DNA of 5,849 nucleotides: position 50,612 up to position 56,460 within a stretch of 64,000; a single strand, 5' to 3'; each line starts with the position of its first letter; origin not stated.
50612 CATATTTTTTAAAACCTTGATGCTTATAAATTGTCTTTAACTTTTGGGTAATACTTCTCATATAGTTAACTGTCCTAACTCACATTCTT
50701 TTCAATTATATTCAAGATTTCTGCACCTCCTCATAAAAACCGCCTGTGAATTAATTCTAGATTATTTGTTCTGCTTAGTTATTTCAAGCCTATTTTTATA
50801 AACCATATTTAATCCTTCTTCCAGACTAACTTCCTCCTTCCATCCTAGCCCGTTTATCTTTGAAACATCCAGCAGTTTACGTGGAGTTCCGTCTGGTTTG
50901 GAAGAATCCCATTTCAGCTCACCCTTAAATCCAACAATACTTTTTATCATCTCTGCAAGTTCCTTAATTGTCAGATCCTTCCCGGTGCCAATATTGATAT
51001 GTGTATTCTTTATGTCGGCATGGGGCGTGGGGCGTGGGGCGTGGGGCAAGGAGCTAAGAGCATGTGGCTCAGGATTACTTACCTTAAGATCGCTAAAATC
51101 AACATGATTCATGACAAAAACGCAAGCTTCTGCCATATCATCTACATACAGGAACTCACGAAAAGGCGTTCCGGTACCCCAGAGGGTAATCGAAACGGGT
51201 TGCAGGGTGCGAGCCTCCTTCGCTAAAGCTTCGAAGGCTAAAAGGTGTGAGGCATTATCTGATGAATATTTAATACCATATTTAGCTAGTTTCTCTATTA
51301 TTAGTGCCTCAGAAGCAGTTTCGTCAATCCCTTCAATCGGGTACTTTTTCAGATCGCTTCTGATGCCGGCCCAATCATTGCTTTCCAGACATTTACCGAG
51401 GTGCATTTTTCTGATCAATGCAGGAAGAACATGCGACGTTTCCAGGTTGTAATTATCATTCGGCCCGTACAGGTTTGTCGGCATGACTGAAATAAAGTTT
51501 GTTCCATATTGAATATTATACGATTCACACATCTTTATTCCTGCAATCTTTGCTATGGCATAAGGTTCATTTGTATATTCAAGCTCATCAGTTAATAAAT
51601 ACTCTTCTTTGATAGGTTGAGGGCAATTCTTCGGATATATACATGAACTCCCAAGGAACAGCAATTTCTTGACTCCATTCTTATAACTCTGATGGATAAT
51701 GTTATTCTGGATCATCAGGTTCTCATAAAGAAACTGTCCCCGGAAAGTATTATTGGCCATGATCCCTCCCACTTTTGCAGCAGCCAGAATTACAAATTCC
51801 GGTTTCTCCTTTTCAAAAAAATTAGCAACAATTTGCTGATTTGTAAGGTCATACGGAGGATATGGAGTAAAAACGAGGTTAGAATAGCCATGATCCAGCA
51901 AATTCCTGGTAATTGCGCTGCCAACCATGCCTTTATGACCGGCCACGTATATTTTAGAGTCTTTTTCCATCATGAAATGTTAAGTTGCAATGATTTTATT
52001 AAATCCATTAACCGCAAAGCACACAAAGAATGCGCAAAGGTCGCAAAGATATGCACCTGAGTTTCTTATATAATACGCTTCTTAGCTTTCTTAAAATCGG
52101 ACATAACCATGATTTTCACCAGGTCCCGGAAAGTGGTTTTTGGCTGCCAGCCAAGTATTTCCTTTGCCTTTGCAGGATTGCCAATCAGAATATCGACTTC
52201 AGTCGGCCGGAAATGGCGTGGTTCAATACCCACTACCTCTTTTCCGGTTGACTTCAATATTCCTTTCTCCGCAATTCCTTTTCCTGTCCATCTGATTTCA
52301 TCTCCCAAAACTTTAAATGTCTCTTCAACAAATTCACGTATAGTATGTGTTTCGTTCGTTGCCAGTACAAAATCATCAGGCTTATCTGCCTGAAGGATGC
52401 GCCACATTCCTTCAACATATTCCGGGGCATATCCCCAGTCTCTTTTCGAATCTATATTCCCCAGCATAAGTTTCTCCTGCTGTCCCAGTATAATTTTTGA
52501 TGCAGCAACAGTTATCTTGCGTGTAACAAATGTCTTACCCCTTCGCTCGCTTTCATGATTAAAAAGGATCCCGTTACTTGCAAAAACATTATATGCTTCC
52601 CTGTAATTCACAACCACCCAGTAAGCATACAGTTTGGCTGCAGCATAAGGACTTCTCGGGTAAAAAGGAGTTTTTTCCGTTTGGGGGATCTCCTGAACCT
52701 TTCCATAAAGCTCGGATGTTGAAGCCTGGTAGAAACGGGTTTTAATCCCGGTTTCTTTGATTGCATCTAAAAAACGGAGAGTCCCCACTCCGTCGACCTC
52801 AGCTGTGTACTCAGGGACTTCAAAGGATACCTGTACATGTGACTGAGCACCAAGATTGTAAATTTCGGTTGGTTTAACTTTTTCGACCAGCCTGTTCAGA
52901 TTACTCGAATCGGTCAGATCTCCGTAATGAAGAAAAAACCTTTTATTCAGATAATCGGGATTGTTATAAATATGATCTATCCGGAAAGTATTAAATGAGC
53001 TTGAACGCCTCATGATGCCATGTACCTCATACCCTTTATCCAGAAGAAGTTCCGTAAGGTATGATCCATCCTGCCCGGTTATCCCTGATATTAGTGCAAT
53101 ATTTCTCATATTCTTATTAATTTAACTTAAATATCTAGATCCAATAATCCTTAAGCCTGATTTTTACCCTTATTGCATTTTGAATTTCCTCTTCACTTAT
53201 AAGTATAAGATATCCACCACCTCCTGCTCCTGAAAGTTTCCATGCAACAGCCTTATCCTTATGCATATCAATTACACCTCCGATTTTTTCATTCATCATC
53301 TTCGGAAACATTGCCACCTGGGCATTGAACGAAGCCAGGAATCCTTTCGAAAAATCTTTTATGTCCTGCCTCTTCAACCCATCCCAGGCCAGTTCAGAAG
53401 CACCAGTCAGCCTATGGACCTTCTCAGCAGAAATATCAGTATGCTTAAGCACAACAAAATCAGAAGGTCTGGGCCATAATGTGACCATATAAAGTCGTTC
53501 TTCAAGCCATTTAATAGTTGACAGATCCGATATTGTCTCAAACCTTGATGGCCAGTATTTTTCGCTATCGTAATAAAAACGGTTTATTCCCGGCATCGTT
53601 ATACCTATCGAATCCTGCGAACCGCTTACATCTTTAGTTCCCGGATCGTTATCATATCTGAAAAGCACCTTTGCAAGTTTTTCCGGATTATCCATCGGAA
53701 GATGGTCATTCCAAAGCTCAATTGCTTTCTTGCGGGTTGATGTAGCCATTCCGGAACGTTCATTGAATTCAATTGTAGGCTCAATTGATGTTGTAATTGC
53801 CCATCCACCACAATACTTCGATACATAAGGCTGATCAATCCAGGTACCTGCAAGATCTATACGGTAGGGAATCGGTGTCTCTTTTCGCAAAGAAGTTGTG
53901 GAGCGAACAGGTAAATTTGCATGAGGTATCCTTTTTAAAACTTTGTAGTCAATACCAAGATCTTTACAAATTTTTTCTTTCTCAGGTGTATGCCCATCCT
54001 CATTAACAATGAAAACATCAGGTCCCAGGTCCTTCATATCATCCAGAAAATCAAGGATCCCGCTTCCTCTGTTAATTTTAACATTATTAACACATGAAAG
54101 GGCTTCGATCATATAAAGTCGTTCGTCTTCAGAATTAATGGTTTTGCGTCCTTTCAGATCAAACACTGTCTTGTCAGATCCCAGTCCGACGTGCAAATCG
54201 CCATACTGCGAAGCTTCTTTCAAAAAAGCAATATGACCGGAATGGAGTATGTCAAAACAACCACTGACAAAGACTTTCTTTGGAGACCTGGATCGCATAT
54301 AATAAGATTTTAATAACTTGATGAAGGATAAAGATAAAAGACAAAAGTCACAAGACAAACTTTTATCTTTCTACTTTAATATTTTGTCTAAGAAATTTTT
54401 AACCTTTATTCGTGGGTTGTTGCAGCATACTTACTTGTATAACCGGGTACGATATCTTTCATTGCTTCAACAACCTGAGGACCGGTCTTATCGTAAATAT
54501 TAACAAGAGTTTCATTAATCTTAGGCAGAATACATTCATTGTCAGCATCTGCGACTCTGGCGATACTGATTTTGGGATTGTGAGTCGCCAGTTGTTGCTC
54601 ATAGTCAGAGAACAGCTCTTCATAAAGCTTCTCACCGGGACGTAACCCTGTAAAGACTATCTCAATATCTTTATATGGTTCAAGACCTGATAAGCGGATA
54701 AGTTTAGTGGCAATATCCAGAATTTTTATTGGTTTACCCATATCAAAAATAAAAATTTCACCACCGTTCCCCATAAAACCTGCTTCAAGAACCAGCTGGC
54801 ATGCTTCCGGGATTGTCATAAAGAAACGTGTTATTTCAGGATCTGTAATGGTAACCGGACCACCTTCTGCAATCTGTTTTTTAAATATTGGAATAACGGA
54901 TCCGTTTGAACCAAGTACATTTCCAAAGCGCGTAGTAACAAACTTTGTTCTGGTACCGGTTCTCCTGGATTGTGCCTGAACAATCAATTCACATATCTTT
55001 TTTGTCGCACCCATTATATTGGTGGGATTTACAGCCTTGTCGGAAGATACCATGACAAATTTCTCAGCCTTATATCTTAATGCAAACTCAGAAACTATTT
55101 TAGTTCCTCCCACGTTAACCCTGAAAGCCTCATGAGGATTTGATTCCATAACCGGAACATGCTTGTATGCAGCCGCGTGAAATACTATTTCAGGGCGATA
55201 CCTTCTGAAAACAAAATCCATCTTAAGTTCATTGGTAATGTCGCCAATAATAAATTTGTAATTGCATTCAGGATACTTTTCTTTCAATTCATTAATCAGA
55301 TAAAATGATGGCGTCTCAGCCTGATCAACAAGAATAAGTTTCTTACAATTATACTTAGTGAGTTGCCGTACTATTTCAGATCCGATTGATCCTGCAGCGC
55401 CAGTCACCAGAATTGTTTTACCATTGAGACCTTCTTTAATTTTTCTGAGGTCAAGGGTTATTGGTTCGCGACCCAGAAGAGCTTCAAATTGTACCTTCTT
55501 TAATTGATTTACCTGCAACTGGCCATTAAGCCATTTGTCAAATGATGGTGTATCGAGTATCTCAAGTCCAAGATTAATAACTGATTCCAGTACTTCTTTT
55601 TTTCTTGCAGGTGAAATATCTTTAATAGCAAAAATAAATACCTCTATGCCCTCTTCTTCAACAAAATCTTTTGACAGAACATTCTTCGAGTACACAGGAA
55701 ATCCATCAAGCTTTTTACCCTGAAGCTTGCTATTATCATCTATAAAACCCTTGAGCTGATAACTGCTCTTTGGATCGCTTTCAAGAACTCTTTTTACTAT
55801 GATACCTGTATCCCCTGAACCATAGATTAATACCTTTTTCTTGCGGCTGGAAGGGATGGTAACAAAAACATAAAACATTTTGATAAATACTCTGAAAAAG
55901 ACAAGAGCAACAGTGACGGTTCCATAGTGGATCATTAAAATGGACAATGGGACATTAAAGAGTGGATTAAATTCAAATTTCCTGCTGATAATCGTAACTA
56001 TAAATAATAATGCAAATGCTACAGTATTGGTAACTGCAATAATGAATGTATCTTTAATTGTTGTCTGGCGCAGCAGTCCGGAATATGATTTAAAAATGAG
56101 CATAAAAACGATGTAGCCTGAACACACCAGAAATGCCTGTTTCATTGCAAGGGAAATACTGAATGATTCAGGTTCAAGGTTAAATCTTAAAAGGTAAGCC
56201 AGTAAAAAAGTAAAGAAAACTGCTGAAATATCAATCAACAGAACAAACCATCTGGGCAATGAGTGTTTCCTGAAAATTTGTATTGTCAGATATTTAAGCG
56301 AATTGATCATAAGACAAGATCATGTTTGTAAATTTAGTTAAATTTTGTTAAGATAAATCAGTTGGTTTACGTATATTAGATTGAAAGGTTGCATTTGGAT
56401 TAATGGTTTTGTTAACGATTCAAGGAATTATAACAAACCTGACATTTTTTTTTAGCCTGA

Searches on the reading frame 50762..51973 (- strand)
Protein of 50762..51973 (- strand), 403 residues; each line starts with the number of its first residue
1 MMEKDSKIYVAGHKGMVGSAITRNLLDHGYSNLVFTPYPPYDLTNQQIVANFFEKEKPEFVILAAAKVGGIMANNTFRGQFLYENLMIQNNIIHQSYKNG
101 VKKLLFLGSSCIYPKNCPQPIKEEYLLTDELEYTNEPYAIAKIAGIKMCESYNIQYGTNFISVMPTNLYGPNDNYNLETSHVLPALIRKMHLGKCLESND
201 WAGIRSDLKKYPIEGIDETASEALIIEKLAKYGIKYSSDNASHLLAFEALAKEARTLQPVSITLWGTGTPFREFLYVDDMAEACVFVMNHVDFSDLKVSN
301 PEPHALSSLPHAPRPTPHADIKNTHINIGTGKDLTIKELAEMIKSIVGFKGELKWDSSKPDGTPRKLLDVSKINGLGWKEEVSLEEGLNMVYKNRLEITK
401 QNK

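Call 14: search_protein_families(library=pfam, proteins=[window:50762-51973:-], max_evalue=0.001)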
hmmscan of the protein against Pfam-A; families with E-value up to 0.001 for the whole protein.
window:50762-51973:- (403 aa): 3 families
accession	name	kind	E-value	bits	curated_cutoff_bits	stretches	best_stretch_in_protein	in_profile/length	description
PF01370.27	Epimerase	-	7.9e-60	202.7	20.9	2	8-194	1-197/240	NAD dependent epimerase/dehydratase family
PF16363.11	GDP_Man_Dehyd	-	6.6e-14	52.5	27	1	42-194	60-208/332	GDP-mannose 4,6 dehydratase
PF04321.23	RmlD_sub_bind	-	3.8e-05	23.4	27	1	7-66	2-60/287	RmlD substrate binding domain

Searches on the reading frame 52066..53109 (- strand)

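Call 14: search_protein_families(library=pfam, proteins=[window:52066-53109:-], max_evalue=0.001)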
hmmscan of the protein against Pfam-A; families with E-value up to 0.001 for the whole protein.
window:52066-53109:- (347 aa): 3 families
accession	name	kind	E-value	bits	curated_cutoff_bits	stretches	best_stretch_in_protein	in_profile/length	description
PF16363.11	GDP_Man_Dehyd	-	8.3e-149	496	27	1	6-334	1-332/332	GDP-mannose 4,6 dehydratase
PF01370.27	Epimerase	-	3.9e-72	243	20.9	1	5-249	1-239/240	NAD dependent epimerase/dehydratase family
PF04321.23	RmlD_sub_bind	-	4.2e-07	29.8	27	1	6-185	4-154/287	RmlD substrate binding domain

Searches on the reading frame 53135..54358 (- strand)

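Call 34: search_protein_families(library=pfam, proteins=[window:53135-54358:-], max_evalue=0.001)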
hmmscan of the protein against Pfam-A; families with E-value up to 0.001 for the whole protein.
window:53135-54358:- (407 aa): 1 family
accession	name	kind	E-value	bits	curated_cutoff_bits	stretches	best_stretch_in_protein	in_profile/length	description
PF01467.32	CTP_transf_like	-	4.3e-16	59.8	21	1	31-159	2-132/133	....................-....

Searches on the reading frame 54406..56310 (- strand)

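Call 34: search_protein_families(library=pfam, proteins=[window:54406-56310:-], max_evalue=0.001)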
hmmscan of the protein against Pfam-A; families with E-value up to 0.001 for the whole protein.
window:54406-56310:- (634 aa): 10 families
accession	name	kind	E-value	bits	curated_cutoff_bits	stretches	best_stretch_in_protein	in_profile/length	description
PF02719.21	Polysacc_synt_2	-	2.5e-114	381.9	20.2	1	300-584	1-291/293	Polysaccharide biosynthesis protein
PF01370.27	Epimerase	-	9.6e-24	84.5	20.9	1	300-489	1-202/240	NAD dependent epimerase/dehydratase family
PF16363.11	GDP_Man_Dehyd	-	8.9e-17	62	27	1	301-424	1-130/332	GDP-mannose 4,6 dehydratase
PF04321.23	RmlD_sub_bind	-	3.1e-15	56.4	27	1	299-468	2-154/287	RmlD substrate binding domain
PF01073.25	3Beta_HSD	-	1e-11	44.8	22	1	301-429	1-122/280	3-beta hydroxysteroid dehydrogenase/isomerase family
PF08659.16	KR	-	8e-08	32.8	22.6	1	299-425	2-138/180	KR domain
PF00106.31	adh_short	-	2e-06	27.9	26.6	1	298-371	1-71/195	short chain dehydrogenase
PF07993.18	NAD_binding_4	-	2.4e-06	27.4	20.1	1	302-440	1-153/258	Male sterility protein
PF17836.7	PglD_N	-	1.2e-05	26.2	23.4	1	159-230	1-66/78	PglD N-terminal domain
PF02254.24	TrkA_N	-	0.00076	20.2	23.8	0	302-361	3-52/116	TrkA-N domain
